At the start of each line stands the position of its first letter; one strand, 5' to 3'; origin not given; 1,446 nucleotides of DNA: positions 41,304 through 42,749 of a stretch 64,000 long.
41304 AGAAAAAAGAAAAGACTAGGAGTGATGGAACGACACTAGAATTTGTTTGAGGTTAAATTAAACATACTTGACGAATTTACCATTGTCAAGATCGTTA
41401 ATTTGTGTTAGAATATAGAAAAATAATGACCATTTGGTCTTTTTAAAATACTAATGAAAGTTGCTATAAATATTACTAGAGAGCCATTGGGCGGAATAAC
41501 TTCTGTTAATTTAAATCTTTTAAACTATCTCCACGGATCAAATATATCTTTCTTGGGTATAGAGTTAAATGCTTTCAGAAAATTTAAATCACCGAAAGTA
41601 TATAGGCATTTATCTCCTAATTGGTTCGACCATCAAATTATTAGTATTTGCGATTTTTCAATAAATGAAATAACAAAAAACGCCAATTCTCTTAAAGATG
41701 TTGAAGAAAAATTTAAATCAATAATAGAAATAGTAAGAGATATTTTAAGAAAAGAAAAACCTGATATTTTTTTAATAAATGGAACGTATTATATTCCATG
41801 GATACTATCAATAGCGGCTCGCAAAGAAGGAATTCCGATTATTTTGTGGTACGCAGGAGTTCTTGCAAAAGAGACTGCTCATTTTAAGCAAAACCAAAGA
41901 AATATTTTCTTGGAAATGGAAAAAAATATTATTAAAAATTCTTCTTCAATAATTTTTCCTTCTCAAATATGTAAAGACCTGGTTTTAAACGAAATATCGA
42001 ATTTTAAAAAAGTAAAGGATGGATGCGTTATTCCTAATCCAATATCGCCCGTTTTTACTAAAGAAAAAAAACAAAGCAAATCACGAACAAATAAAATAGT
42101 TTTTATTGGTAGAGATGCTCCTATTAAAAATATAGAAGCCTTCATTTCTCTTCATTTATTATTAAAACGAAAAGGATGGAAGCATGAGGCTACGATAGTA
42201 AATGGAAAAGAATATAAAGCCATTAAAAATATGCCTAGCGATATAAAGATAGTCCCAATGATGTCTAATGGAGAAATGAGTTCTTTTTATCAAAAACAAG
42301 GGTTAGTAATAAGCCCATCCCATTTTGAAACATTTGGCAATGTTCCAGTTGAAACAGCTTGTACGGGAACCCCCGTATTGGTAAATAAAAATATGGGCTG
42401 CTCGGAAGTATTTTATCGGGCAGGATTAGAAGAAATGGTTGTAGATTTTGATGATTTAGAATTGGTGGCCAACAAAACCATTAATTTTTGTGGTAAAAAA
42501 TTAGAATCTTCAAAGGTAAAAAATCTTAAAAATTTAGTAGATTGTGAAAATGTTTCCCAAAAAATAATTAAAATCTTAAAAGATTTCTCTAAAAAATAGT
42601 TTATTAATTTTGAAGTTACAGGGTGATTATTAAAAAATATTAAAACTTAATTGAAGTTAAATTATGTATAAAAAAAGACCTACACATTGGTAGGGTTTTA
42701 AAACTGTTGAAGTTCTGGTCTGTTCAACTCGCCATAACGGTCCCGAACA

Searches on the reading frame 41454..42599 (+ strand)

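Call 36: search_protein_families(library=pfam, proteins=[window:41454-42599:+], max_evalue=0.001)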
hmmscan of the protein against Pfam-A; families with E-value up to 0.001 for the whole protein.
window:41454-42599:+ (381 aa): 4 families
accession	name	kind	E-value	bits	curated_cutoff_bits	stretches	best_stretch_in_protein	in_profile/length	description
PF00534.26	Glycos_transf_1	-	1.4e-11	44.7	26.4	1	203-323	6-134/172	Glycosyl transferases group 1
PF13692.12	Glyco_trans_1_4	-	4.3e-09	37.2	27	1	213-343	2-137/142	Glycosyl transferases group 1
PF20706.3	GT4-conflict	-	6e-08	32.5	26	1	205-323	190-323/385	Family 4 Glycosyltransferase in conflict systems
PF13439.12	Glyco_transf_4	-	1.7e-06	28.6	28.5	1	93-198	63-167/170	Glycosyltransferase Family 4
